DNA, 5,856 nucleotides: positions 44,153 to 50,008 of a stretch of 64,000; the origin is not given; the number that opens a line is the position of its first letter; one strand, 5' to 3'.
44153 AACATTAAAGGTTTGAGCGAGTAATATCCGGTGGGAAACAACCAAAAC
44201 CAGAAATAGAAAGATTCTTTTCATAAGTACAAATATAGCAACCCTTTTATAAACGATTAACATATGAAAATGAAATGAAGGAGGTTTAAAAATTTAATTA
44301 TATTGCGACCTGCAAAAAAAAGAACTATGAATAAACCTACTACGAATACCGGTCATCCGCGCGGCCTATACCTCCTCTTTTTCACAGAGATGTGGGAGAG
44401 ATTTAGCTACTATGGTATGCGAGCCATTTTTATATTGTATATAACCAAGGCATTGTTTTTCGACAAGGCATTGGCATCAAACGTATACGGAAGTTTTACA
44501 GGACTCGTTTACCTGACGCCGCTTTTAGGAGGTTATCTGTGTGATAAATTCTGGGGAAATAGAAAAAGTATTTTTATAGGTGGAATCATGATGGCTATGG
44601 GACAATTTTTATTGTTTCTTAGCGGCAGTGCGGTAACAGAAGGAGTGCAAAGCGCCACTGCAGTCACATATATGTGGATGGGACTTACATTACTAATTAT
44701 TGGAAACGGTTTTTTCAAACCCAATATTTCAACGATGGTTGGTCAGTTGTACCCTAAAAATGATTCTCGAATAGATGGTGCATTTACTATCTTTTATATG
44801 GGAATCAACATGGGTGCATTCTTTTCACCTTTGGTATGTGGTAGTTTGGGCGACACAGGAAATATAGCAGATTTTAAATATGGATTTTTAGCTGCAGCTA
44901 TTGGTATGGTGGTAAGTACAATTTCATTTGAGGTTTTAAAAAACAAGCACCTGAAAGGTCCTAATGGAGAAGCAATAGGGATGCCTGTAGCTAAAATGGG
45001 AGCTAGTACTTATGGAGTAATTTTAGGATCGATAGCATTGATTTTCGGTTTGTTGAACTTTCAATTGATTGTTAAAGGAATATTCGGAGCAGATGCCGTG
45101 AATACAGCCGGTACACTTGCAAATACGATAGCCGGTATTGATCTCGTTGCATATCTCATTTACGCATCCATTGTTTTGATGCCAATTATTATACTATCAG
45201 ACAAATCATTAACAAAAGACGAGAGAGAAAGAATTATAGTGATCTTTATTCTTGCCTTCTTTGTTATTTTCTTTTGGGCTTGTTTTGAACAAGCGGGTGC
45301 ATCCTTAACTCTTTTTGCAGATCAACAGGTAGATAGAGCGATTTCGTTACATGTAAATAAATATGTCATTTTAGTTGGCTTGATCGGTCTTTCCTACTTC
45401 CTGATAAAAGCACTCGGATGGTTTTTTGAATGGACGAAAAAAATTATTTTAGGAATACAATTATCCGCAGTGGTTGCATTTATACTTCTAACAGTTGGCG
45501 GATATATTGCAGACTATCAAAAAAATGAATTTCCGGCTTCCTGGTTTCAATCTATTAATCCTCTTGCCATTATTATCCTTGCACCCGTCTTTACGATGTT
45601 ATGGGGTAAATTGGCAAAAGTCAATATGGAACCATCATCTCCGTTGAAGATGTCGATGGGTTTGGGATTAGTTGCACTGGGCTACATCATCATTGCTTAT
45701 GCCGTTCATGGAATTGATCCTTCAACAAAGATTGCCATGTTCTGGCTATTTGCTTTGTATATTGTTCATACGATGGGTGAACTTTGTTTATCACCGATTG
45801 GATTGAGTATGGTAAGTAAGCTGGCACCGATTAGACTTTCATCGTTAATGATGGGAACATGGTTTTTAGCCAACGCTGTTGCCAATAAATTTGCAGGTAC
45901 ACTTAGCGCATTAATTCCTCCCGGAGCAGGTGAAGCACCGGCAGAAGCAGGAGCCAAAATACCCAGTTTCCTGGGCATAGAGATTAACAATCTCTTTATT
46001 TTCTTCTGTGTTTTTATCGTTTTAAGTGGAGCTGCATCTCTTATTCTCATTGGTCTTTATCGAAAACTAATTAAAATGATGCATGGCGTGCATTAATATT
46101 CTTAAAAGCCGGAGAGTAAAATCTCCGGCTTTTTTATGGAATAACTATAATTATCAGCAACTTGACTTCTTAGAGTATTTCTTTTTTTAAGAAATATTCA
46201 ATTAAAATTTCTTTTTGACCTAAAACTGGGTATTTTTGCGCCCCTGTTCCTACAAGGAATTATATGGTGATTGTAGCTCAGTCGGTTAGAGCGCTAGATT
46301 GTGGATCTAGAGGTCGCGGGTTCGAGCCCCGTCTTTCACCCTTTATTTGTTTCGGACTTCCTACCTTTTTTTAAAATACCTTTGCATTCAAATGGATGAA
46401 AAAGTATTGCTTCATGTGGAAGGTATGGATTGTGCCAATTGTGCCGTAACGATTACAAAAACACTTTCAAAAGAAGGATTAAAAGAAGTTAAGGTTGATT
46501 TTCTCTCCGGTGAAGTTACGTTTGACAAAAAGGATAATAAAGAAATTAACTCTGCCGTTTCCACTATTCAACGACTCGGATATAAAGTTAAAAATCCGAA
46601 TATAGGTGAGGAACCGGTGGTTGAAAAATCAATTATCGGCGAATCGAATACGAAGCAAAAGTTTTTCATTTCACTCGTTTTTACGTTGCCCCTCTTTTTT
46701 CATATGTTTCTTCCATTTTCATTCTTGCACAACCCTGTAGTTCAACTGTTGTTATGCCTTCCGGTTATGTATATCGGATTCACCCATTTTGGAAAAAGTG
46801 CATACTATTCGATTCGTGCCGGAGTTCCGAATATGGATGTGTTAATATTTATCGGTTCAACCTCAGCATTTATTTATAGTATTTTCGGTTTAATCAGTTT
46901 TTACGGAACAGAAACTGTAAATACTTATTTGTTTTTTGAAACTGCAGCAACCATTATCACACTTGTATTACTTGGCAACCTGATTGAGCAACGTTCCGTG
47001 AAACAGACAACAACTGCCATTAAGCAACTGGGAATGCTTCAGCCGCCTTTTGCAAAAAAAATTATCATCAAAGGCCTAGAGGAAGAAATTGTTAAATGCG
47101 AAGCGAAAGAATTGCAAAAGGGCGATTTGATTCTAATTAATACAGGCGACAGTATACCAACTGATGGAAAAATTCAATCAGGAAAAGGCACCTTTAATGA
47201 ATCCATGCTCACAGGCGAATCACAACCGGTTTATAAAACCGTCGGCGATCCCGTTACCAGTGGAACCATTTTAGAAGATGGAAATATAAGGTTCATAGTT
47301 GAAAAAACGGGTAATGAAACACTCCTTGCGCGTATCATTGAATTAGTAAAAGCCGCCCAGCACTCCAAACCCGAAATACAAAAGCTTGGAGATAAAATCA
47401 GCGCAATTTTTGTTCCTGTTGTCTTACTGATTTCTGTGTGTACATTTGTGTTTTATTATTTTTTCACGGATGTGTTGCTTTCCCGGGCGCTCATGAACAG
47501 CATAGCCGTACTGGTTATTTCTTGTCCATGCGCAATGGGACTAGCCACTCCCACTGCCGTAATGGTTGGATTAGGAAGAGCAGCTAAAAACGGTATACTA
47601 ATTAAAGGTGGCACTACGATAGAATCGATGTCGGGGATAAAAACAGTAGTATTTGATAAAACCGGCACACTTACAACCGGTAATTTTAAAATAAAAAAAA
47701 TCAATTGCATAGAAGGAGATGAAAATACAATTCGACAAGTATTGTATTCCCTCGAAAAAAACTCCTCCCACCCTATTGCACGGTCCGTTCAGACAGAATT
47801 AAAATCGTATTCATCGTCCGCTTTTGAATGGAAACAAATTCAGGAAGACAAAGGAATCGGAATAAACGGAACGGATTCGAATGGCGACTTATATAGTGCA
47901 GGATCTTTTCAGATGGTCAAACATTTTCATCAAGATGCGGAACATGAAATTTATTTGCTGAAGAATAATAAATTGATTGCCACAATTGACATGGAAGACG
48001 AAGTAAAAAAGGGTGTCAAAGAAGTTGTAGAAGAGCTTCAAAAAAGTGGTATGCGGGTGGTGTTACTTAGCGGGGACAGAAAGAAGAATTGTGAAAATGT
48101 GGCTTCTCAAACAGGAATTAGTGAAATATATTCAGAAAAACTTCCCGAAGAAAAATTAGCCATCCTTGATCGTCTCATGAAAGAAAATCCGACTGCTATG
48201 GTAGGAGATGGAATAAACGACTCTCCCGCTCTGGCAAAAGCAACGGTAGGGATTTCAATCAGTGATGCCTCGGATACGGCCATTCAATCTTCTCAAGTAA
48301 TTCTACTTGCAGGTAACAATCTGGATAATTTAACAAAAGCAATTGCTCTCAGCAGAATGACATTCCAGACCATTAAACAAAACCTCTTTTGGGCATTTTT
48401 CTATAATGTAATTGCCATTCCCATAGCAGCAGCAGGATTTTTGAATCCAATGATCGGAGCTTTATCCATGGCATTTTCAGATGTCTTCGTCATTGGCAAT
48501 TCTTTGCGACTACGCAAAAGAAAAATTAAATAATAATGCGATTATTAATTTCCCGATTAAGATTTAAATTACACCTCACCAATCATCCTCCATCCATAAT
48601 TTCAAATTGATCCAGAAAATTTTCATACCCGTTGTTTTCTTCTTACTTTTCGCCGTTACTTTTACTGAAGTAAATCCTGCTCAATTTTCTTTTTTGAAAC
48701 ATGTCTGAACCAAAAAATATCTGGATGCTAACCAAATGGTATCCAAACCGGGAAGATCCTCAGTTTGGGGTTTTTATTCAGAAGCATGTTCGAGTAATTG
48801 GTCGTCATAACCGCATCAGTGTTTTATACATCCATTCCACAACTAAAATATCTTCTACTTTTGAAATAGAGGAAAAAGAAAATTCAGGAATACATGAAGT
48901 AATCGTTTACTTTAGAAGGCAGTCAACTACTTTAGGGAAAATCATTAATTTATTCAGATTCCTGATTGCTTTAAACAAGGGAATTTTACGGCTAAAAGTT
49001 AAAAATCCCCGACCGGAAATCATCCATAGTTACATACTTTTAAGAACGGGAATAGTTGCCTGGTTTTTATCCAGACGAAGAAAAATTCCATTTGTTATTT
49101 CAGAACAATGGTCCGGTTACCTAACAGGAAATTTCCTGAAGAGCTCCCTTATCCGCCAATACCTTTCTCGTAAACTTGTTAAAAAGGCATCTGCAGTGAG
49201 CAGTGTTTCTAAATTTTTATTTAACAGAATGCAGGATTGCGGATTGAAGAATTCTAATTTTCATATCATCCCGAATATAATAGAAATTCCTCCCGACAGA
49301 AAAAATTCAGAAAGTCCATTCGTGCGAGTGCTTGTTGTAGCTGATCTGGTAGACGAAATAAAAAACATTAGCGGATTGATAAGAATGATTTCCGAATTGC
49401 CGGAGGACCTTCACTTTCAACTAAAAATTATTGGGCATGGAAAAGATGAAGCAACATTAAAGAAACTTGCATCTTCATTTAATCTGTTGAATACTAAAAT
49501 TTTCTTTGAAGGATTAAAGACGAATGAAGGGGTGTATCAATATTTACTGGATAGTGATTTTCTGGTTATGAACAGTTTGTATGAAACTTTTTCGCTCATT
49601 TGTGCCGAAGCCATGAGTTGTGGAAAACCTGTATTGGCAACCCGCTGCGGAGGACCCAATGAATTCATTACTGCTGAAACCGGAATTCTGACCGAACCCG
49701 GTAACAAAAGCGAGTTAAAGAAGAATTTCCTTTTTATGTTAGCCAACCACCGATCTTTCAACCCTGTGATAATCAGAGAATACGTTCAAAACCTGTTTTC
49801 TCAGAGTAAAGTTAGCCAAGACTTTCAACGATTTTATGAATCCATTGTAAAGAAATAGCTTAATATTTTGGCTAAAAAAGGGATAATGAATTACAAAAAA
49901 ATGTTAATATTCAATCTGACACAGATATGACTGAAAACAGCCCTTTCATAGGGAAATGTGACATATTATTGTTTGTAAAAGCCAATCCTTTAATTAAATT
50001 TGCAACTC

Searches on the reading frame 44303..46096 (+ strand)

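Call 68: search_protein_families(library=pfam, proteins=[window:44303-46096:+], max_evalue=0.00001)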
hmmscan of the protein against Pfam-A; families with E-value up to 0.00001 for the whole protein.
window:44303-46096:+ (597 aa): 2 families
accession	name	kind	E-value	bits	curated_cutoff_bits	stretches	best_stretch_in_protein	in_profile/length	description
PF00854.27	PTR2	-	6.3e-57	193.7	27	2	88-351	2-241/392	POT family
PF07690.21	MFS_1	-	4.3e-15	55.9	33.4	1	34-329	10-289/347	Major Facilitator Superfamily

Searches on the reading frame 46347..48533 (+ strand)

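Call 49: search_protein_families(library=ncbifam, proteins=[window:46347-48533:+], max_evalue=0.001)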
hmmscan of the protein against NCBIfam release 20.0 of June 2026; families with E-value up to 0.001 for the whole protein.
window:46347-48533:+ (728 aa): 33 families (the best 25 are shown)
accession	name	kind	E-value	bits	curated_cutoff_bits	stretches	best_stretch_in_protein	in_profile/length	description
TIGR01525.1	ATPase-IB_hvy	subfamily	2.4e-166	554.9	346.25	1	163-722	1-560/560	heavy metal translocating P-type ATPase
TIGR01511.1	ATPase-IB1_Cu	subfamily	1.4e-156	522.6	397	1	147-723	4-542/542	copper-translocating P-type ATPase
NF007952.0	PRK10671.1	equivalog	4.1e-129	432.1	1316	1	17-724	102-833/838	copper-exporting P-type ATPase CopA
TIGR01512.1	ATPase-IB2_Cd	subfamily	1.4e-118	396.8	313.5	2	198-484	19-282/494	cadmium family heavy metal-translocating P-type ATPase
NF008262.1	PRK11033.1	equivalog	2.4e-97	327.2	1005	1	19-724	42-729/731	zinc/cadmium/mercury/lead-transporting ATPase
NF033775.1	P_type_ZntA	exception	2.6e-87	293.8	1240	1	18-726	48-732/732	Zn(II)/Cd(II)/Pb(II) translocating P-type ATPase ZntA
TIGR01494.1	ATPase_P-type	subfamily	9.2e-80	268.4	62.3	1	203-700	2-467/478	HAD-IC family P-type ATPase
TIGR01647.1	ATPase-IIIA_H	equivalog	4.2e-56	190.5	615.5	2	197-575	55-423/755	plasma-membrane proton-efflux P-type ATPase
TIGR01497.1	kdpB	equivalog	1e-48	166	527.9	2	166-460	37-328/675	potassium-transporting ATPase subunit KdpB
NF010609.0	PRK14010.1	equivalog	8.9e-38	129.9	1323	2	188-449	57-316/673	K(+)-transporting ATPase subunit B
TIGR01517.1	ATPase-IIB_Ca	equivalog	2e-31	109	507.05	2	244-454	162-383/882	calcium-translocating P-type ATPase, PMCA-type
TIGR01116.1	ATPase-IIA1_Ca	equivalog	9.6e-31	106.6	703.4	2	543-681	457-610/799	calcium-translocating P-type ATPase, SERCA-type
TIGR01657.1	P-ATPase-V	hypoth_equivalog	6.5e-30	103.4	618.25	3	311-469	329-486/1055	ATP13A2 family polyamine export P-type ATPase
TIGR01522.1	ATPase-IIA2_Ca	equivalog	1.1e-26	92.9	798.3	2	202-456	89-344/854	calcium-transporting P-type ATPase, PMR1-type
TIGR01106.1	ATPase-IIC_X-K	subfamily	9e-25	86.7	946.1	2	163-451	74-364/997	Na,H/K antiporter P-type ATPase subunit alpha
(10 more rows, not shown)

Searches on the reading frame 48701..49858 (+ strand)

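Call 49: search_protein_families(library=ncbifam, proteins=[window:48701-49858:+], max_evalue=0.001)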
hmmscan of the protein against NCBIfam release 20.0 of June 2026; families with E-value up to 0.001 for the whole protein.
window:48701-49858:+ (385 aa): 26 families (the best 25 are shown)
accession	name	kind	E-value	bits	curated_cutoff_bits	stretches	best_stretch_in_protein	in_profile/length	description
NF007396.0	PRK09922.1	equivalog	9.6e-20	70.7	385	1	168-369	141-346/361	lipopolysaccharide 1,6-galactosyltransferase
TIGR03999.1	thiol_BshA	equivalog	1e-19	70.8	273.7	1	160-383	142-374/375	N-acetyl-alpha-D-glucosaminyl L-malate synthase BshA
NF047684.1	TeichurnBiosyTuaC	equivalog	3.5e-18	65.7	550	1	7-382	4-389/391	teichuronic acid biosynthesis protein TuaC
NF046085.1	XrtY_assoc_Gly1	equivalog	4.1e-18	65.4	400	1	47-384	45-386/387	XrtY-associated glycosyltransferase XYAG1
TIGR03088.1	stp2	hypoth_equivalog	1.7e-16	60.3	409.05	1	181-381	168-372/374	TIGR03088 family PEP-CTERM/XrtA system glycosyltransferase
NF053787.1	GlcN_PG_synth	equivalog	6.8e-15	54.8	480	1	152-383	134-360/361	N-acetylglucosaminyl phosphatidylglycerol synthase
NF050063.1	ProtGlycPglJ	equivalog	9.5e-15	54.7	500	1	128-350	109-333/363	N-acetylgalactosamine-N,N'-diacetylbacillosaminyl-diphospho-undecaprenol 4-alpha-N-acetylgalactosaminyltransferase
NF038255.1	exopoly_VpsD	equivalog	2.8e-13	49.5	300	1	210-383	205-380/381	VpsD family glycosyltransferase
NF041876.1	EPS_EpsE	equivalog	4e-13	49.4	400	1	205-348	212-360/389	exopolysaccharide biosynthesis GT4 family glycosyltransferase EpsE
NF047880.1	glyco_SdgA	exception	9.3e-13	47.6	800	1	205-360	313-467/488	serine-aspartate repeat adhesin O-glycosyltransferase SdgA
TIGR04063.1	stp3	hypoth_equivalog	2.8e-12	46.3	442.05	1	47-382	34-395/397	TIGR04063 family PEP-CTERM/XrtA system glycosyltransferase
NF038229.1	Glyco4_Geo_Pelo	equivalog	6.2e-11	41.9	400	1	91-383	42-337/338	GPMC system family 4 glycosyltransferase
TIGR03449.1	mycothiol_MshA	equivalog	1.8e-09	37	462.5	1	247-338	266-357/406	D-inositol-3-phosphate glycosyltransferase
NF012028.0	PRK15484.1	subfamily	3.7e-09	36.1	618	1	253-378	245-374/380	lipopolysaccharide N-acetylglucosaminyltransferase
TIGR02149.1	glgA_Coryne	subfamily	1.8e-08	33.9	302.4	1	267-339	266-339/391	glycogen synthase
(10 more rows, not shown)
